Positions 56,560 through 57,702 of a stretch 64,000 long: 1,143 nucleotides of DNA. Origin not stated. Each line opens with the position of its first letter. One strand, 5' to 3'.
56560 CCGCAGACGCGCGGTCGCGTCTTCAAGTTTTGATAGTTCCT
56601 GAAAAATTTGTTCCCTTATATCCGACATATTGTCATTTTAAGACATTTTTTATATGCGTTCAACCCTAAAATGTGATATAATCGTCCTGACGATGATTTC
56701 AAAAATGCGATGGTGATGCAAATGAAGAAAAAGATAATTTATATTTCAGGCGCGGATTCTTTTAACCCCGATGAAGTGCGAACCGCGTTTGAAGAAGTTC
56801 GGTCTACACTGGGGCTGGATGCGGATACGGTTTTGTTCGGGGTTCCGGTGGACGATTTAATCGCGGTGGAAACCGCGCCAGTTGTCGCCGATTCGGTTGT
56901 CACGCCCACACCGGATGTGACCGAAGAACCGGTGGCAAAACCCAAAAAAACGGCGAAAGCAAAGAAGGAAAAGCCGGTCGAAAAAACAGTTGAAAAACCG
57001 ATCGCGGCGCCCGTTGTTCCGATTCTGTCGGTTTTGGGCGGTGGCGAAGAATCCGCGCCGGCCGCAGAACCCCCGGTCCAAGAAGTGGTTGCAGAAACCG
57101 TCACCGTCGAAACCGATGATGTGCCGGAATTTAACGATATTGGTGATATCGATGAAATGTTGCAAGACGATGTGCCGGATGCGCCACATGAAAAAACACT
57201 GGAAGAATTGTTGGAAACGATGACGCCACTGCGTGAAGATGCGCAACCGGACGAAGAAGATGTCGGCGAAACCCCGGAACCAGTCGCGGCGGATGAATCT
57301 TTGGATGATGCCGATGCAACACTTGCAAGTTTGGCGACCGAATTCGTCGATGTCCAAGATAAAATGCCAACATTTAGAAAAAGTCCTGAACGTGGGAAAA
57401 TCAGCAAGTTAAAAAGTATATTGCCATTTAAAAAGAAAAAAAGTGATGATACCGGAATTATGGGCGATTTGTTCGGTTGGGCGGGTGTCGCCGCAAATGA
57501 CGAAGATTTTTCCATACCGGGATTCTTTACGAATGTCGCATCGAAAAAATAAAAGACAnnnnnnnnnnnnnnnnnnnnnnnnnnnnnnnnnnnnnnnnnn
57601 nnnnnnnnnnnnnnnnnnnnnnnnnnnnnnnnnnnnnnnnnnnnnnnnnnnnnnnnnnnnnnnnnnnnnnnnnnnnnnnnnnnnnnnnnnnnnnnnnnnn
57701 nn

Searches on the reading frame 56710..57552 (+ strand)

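Call 8: search_protein_families(library=pfam, proteins=[window:56710-57552:+], max_evalue=0.001)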
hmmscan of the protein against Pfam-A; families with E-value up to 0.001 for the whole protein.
window:56710-57552:+ (280 aa): 0 families

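Call 18: search_protein_families(library=ncbifam, proteins=[window:56710-57552:+], max_evalue=0.1)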
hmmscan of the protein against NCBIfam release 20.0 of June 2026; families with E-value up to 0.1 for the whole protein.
window:56710-57552:+ (280 aa): 1 family
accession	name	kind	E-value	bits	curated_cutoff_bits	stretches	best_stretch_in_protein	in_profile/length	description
TIGR03134.1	malonate_gamma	equivalog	0.057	12.9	237.15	1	126-185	178-237/258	biotin-independent malonate decarboxylase subunit gamma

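Call 101: search_protein_families(library=phrogs, proteins=[window:56710-57552:+], max_evalue=0.01)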
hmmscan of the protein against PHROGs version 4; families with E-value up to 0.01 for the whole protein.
window:56710-57552:+ (280 aa): 0 families
